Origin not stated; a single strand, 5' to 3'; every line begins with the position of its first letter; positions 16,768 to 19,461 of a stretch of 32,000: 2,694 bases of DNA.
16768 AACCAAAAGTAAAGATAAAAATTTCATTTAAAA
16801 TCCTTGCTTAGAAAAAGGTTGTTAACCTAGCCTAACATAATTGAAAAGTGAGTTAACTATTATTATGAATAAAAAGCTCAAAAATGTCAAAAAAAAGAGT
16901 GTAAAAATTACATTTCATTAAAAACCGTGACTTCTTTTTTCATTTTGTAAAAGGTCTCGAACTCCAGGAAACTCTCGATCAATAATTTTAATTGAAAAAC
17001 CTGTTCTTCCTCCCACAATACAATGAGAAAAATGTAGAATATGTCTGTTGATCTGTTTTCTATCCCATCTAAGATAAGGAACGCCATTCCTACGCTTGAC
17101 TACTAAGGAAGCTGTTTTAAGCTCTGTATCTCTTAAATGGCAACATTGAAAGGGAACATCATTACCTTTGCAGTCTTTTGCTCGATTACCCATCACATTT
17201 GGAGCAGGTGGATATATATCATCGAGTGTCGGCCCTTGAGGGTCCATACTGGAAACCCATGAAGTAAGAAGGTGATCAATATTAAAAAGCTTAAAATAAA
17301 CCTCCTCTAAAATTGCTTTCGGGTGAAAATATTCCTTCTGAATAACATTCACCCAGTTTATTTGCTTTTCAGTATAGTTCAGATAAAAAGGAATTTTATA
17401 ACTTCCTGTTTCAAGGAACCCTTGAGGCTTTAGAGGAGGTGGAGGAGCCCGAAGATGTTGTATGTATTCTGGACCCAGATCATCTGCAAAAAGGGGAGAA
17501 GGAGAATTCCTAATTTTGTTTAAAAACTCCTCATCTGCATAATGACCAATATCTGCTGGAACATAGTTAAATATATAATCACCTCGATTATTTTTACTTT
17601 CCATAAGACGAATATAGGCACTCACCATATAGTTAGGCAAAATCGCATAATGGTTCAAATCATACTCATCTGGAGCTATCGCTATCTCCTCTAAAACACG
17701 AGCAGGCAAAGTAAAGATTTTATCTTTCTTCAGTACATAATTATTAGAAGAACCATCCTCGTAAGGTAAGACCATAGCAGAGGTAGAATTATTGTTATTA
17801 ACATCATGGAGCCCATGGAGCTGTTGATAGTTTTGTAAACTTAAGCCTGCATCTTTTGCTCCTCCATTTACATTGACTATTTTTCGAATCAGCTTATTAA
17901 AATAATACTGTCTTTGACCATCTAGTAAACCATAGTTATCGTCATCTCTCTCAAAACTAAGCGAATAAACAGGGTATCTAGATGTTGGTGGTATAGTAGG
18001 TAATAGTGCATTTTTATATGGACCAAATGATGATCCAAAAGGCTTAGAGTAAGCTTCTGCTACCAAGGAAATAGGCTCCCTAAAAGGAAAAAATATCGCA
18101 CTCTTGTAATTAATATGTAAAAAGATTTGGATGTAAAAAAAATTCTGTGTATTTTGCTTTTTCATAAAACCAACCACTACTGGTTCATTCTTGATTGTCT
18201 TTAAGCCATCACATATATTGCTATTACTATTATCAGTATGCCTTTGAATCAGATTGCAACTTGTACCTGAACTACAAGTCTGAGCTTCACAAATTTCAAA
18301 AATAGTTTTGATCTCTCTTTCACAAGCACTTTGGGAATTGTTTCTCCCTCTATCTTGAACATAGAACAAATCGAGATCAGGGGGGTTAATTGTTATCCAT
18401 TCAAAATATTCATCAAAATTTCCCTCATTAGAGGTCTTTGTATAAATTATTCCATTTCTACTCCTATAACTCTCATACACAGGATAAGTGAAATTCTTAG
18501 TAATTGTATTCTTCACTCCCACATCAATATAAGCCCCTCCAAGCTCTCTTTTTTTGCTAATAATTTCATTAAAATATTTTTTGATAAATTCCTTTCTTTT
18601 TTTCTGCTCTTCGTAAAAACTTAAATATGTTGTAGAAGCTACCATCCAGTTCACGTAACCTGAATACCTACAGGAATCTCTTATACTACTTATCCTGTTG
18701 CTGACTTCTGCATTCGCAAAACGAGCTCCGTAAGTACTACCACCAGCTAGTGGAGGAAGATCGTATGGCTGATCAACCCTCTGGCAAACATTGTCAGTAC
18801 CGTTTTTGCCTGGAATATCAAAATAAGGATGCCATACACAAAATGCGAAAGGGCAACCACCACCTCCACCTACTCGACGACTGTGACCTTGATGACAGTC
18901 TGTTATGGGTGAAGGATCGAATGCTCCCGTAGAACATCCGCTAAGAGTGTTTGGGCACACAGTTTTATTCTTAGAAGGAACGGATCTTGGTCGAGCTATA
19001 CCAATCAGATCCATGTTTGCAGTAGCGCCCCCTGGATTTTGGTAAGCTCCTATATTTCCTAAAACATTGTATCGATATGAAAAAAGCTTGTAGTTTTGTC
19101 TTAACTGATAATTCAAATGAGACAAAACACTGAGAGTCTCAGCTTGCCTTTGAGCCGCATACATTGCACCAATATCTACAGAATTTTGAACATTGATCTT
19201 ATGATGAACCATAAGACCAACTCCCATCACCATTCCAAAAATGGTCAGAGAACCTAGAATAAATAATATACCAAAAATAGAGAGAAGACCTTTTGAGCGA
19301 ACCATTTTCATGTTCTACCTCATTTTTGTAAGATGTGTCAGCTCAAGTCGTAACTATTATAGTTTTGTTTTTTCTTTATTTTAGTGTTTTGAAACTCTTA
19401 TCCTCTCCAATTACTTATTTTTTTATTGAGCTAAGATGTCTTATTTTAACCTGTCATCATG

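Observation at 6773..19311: Compact, rearranged Tad/Flp-type locus with non-canonical accessory genes: candidate undescribed Tad-like apparatus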

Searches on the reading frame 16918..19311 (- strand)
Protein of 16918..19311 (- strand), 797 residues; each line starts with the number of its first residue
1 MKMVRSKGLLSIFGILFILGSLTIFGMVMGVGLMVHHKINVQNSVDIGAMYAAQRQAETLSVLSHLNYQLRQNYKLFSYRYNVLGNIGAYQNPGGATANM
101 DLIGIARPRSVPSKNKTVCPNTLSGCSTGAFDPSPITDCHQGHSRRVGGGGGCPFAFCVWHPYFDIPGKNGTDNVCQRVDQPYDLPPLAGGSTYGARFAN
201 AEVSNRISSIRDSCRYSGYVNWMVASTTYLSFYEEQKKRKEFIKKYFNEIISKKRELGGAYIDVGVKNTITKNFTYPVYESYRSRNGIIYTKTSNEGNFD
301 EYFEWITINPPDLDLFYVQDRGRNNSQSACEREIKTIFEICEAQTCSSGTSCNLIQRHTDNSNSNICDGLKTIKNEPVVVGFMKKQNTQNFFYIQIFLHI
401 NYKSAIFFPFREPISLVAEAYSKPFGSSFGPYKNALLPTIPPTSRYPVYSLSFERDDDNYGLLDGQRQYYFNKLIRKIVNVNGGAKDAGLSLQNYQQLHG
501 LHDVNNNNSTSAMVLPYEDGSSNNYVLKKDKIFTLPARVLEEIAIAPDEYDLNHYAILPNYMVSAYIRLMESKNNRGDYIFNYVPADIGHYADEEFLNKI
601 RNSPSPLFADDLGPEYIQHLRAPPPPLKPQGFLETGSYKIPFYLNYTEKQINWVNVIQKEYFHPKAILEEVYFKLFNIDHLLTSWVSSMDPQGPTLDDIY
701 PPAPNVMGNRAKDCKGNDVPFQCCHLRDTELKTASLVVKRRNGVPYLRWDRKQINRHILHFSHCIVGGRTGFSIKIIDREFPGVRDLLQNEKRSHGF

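Call 5: search_protein_families(library=pfam, proteins=[window:16918-19311:-], max_evalue=0.1)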
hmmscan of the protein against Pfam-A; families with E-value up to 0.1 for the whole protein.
window:16918-19311:- (797 aa): 0 families

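Call 7: search_protein_families(library=ncbifam, proteins=[window:16918-19311:-], max_evalue=0.1)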
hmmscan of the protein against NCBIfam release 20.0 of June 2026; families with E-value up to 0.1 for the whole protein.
window:16918-19311:- (797 aa): 1 family
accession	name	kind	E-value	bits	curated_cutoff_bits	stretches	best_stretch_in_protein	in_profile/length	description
TIGR04422.1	PLP_IMCC1989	hypoth_equivalog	0.013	14.9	75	1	183-229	140-187/315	putative PLP-dependent aminotransferase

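Call 21: find_homologous_proteins(query=window:16918-19311:-)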
Query window:16918-19311:- (797 aa): 16 proteins with E <= 0.001 among 5911 candidates.
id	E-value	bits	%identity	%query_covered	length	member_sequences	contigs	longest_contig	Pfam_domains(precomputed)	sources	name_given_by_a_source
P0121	0.0e+0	1885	100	100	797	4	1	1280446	-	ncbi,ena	-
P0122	1.5e-213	729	49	99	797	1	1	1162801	-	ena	-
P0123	2.0e-185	636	44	99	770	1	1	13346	-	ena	-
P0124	8.5e-182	624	45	100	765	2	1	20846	-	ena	-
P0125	2.1e-179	616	44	99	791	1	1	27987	-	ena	-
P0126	1.1e-175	604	43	99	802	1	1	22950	-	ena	-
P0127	7.5e-171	588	43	100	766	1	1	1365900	-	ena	-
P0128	1.2e-121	425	46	60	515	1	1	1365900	-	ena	-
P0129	4.4e-94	334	32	94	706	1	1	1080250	-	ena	-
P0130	1.9e-36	143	26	72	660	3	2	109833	PF13400.12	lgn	-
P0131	1.3e-31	127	26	71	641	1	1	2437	PF13400.12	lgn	-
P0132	4.5e-26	109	24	73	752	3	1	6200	PF13400.12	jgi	-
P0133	2.3e-25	107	55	10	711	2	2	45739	PF13400.12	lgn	-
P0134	6.2e-25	105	24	72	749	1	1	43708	PF13400.12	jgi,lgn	-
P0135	6.8e-24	102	57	8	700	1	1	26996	PF13400.12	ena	-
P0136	2.1e-5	41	23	51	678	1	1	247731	PF13400.12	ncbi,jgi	jgi:hypothetical protein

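Call 23: find_encoding_contigs(protein=P0122, flank=8000, max_places=2)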
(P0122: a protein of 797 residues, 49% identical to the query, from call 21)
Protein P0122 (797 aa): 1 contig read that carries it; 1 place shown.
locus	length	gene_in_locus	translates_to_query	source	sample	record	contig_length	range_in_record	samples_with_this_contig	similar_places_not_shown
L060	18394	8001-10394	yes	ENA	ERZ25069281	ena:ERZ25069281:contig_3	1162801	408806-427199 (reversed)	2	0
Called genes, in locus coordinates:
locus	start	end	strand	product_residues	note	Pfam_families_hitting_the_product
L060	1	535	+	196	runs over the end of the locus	PF02085:Cytochrom_CIII (faint), PF14537:Cytochrom_c3_2 (faint), PF14522:Cytochrome_C7 (faint)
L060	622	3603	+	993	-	PF00384:Molybdopterin (weak), PF01568:Molydop_binding (weak), PF12797:Fer4_2 (weak), PF12838:Fer4_7, PF13183:Fer4_8 (faint), PF13187:Fer4_9 (faint), PF13237:Fer4_10 (faint), PF13247:Fer4_11 (weak), +1 more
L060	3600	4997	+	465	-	PF03916:NrfD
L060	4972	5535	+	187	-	PF11821:ActD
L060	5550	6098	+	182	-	PF13442:Cytochrome_CBB3, PF00034:Cytochrom_C (weak)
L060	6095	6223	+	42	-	-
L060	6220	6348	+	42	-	-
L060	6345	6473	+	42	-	-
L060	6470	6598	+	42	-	-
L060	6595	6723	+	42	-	-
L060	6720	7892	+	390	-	-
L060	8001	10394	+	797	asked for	-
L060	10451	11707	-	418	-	PF01409:tRNA-synt_2d, PF13393:tRNA-synt_His, PF00587:tRNA-synt_2b, PF03129:HGTP_anticodon (weak)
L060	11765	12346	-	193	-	PF00081:Sod_Fe_N, PF02777:Sod_Fe_C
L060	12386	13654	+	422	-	PF01743:PolyA_pol, PF12627:PolyA_pol_RNAbd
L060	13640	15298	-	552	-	PF06418:CTP_synth_N, PF00117:GATase, PF07722:Peptidase_C26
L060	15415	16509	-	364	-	PF01103:Omp85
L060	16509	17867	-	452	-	PF00498:FHA, PF16697:Yop-YscD_cpl, PF00158:Sigma54_activat, PF14532:Sigma54_activ_2, PF07728:AAA_5, PF25601:AAA_lid_14, PF02954:HTH_8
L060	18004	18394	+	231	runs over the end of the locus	-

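Call 24: find_encoding_contigs(protein=P0127, flank=8000, max_places=2)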
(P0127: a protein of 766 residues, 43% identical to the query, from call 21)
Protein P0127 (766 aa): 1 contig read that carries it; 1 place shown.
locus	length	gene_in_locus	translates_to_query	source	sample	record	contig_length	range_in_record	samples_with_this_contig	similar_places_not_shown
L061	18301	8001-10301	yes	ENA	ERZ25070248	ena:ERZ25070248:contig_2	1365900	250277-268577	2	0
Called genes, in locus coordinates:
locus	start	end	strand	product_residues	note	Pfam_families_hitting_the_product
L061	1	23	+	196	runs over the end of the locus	PF01351:RNase_HII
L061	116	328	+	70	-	-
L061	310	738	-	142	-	PF01245:Ribosomal_L19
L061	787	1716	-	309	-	-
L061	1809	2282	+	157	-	-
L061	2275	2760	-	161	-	PF01252:Peptidase_A8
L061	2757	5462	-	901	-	PF00133:tRNA-synt_1, PF01921:tRNA-synt_1f (faint), PF09334:tRNA-synt_1g, PF13603:tRNA-synt_1_2 (weak), PF01406:tRNA-synt_1e, PF08264:Anticodon_1, PF06827:zf-FPG_IleRS (weak)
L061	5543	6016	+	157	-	PF01668:SmpB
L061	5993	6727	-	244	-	PF01479:S4 (faint), PF00849:PseudoU_synth_2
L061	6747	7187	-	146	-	PF00398:RrnaAD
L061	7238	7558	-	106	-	PF00398:RrnaAD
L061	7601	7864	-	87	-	-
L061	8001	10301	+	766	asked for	-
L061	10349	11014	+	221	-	PF13306:LRR_5 (weak)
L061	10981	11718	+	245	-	PF13306:LRR_5 (weak)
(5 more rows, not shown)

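Call 54: predict_structure(alignment_id=A3)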
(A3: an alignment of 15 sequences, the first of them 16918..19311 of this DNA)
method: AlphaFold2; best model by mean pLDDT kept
length: 797 residues; sequences in the alignment: 15
mean_pLDDT: 60.9   pTM: 0.70
mean pLDDT of the five models: 60.9, 59.5, 59.3, 57.9, 54.9
residues with pLDDT >= 90: 3; 70-90: 332; 50-70: 188; < 50: 274
segments of 3 or more residues with pLDDT < 50: 1-5, 93-100, 104-114, 124-152, 434-444, 454-459, 500-533, 574-577, 602-605, 608-644, 664-771, 786-797
pLDDT, mean of each block of 10 residues (from residue 1): 49 80 78 81 84 82 84 86 76 45 47 54 39 32 33 66 71 59 66 73 76 74 84 84 89 81 85 81 80 81 83 77 65 79 65 70 70 84 71 84 60 77 72 47 53 51 68 77 74 64 43 39 36 60 76 65 63 54 66 51 49 42 35 39 57 65 46 40 32 29 28 31 35 34 35 39 36 67 49 32
secondary structure, 60 per line:
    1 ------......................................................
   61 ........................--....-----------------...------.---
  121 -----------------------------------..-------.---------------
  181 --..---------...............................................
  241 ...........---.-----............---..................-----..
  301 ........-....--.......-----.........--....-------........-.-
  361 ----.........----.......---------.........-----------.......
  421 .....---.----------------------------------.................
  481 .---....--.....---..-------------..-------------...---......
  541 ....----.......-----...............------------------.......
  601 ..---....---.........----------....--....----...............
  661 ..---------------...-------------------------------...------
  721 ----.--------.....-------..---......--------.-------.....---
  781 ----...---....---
elements in order (helices of 4 or more, strands of 3 or more residues): H7-84 H87-90 H194-251 H262-272 H276-286 E287-293 H299-302 E303-308 H310-313 E316-322 E328-336 H339-342 H350-357 H366-373 E378-384 E394-402 E414-425 H465-481 H485-488 H492-495 H535-544 H549-554 H561-575 H594-602 H606-609 H613-621 E632-635 E638-641 H646-662 H751-756 E773-777 H791-794

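Call 58: fold_search(model_id=the predicted structure, library=pdb)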
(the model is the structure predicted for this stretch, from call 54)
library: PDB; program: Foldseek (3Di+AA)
matches with E <= 10: 77; with E <= 0.001: 0
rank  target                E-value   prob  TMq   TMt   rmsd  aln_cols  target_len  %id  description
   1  7p30_5                3.1e-01  0.02  0.04  0.05  31.8       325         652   10  3.0 A resolution structure of a DNA-loaded MCM double hexamer (released 2022-02-02)
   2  8rif_5                5.2e-01  0.02  0.04  0.05  31.7       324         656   12  Cryo-EM structure of the MCM double hexamer loaded onto dsDNA. (released 2025-01-01)
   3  7pt7_5                7.8e-01  0.02  0.04  0.05  31.7       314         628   12  Structure of MCM2-7 DH complexed with Cdc7-Dbf4 in the presence of ADP:BeF3, state I (released 2022-06-08)
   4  8xgc_5                8.2e-01  0.01  0.04  0.05  28.5       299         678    9  Structure of yeast replisome associated with FACT and histone hexamer, Composite map (released 2024-02-14)
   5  7pmn_2                9.0e-01  0.02  0.04  0.05  32.9       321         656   10  S. cerevisiae replisome-SCF(Dia2) complex bound to double-stranded DNA (conformation II) (released 2021-11-10)
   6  6skl_5                1.3e+00  0.01  0.04  0.05  29.4       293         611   11  Cryo-EM structure of the CMG Fork Protection Complex at a replication fork - Conformation 1 (released 2020-05-06)
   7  7v3u_5                1.4e+00  0.01  0.04  0.05  31.2       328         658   10  Cryo-EM structure of MCM double hexamer with structured Mcm4-NSD (released 2022-04-13)
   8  1yvl_B                1.6e+00  0.02  0.04  0.05  33.6       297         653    6  Structure of Unphosphorylated STAT1 (released 2005-03-22)
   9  9e2y_5                1.7e+00  0.01  0.05  0.06  29.0       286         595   10  Cryo-EM structure of yeast CMG helicase stalled at G4-containing DNA template, state 3 (released 2025-03-26)
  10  7v3v_5                1.7e+00  0.01  0.04  0.05  29.8       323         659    8  Cryo-EM structure of MCM double hexamer bound with DDK in State I (released 2022-04-13)
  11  5gsy                  1.8e+00  0.05  0.06  0.13  29.5       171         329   10  Kinesin-8 motor, KIF19A, in the nucleotide-free state complexed with GDP-taxol microtubule (released 2016-09-28)
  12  5bk4_5                2.1e+00  0.02  0.04  0.05  27.1       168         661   10  Cryo-EM structure of Mcm2-7 double hexamer on dsDNA (released 2017-10-25)
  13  7pt6_5                2.2e+00  0.01  0.05  0.06  31.7       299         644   11  Structure of MCM2-7 DH complexed with Cdc7-Dbf4 in the presence of ATPgS, state III (released 2022-06-08)
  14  7qhs_5                2.2e+00  0.01  0.05  0.05  27.1       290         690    9  S. cerevisiae CMGE nucleating origin DNA melting (released 2022-06-15)
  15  9e2w_5                2.3e+00  0.02  0.04  0.06  24.2       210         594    7  Cryo-EM structure of yeast CMG helicase stalled at G4-containing DNA template, state 1 (released 2025-03-26)
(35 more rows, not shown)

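Call 59: search_protein_families(library=pfam, alignment_id=A3, max_evalue=0.01)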
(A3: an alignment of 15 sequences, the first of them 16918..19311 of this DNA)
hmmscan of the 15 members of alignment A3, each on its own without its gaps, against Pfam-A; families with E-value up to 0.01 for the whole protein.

A. member 1, window:16918-19311:- (797 aa): 0 families

B. families by the number of members that match (of 15 scanned): 3 families
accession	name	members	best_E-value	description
PF13400.11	Tad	9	9.2e-09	Putative Flp pilus-assembly TadE/G-like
PF11812.13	DUF3333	1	0.0066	Domain of unknown function (DUF3333)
PF07811.17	TadE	1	0.0096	TadE-like protein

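Call 60: find_encoding_contigs(protein=P0125, flank=8000, max_places=1)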
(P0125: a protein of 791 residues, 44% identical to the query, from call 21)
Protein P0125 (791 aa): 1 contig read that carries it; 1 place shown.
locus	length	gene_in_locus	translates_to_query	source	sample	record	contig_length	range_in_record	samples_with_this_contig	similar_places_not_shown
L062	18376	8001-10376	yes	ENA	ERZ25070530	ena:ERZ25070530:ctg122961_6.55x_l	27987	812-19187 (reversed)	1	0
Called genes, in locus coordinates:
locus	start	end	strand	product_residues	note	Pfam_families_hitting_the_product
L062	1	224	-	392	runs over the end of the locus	PF12704:MacB_PCD, PF02687:FtsX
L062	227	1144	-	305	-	PF03462:PCRF, PF00472:RF-1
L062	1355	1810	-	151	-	PF02130:YbeY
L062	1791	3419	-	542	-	PF03023:MurJ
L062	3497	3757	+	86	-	PF01649:Ribosomal_S20p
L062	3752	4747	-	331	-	PF06144:DNA_pol3_delta, PF21694:DNA_pol3_delta_C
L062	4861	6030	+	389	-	PF00266:Aminotran_5, PF00155:Aminotran_1_2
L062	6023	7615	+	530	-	PF00890:FAD_binding_2 (faint), PF13450:NAD_binding_8 (weak), PF21162:ETFQO_UQ-bd, PF05187:Fer4_ETF_QO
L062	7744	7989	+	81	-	PF01230:HIT, PF11969:DcpS_C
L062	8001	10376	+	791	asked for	-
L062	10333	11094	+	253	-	PF13306:LRR_5 (weak)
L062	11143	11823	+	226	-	PF13306:LRR_5 (weak)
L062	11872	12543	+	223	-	PF13306:LRR_5 (weak), PF13855:LRR_8 (faint)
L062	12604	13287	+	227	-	PF13306:LRR_5 (weak)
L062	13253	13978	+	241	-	PF13306:LRR_5 (faint)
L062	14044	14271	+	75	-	-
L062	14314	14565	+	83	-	PF01197:Ribosomal_L31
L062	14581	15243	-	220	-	-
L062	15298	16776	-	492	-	PF02789:Peptidase_M17_N, PF00883:Peptidase_M17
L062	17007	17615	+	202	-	PF00574:CLP_protease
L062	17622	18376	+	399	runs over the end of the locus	PF06689:zf-C4_ClpX, PF00493:MCM (weak), PF01078:Mg_chelatase (faint), PF00004:AAA, PF07724:AAA_2, PF07728:AAA_5 (weak), PF10431:ClpB_D2-small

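Call 61: find_encoding_contigs(protein=P0129, flank=8000, max_places=1)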
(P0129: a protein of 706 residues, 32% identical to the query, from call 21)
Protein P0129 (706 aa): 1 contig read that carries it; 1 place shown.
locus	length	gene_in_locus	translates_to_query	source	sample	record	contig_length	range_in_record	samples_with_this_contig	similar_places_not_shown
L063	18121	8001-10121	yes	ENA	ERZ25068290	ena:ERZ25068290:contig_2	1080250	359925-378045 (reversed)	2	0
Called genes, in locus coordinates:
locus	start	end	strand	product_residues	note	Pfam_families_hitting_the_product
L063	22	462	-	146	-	-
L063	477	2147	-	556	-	PF20148:DUF6531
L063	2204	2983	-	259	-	PF00482:T2SSF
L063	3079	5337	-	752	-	PF00005:ABC_tran (faint), PF01656:CbiA, PF10609:ParA (weak), PF13191:AAA_16 (faint), PF13614:AAA_31 (weak), PF00437:T2SSE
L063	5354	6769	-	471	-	PF04972:BON (faint), PF00263:Secretin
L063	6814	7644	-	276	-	PF08666:SAF, PF13144:ChapFlgA (weak), PF16976:RcpC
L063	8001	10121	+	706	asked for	-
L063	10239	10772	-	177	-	-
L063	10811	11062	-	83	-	-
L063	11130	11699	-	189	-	-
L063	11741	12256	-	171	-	PF01478:Peptidase_A24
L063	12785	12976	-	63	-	PF16982:Flp1_like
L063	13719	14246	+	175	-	-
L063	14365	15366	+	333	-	PF13576:Pentapeptide_3 (faint), PF13599:Pentapeptide_4, PF00805:Pentapeptide, PF13599:Pentapeptide_4, PF25296:Decapeptide (weak), PF00805:Pentapeptide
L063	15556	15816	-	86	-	PF27070:HTH_Rpn_C (weak)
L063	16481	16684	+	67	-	-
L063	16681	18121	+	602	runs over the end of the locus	-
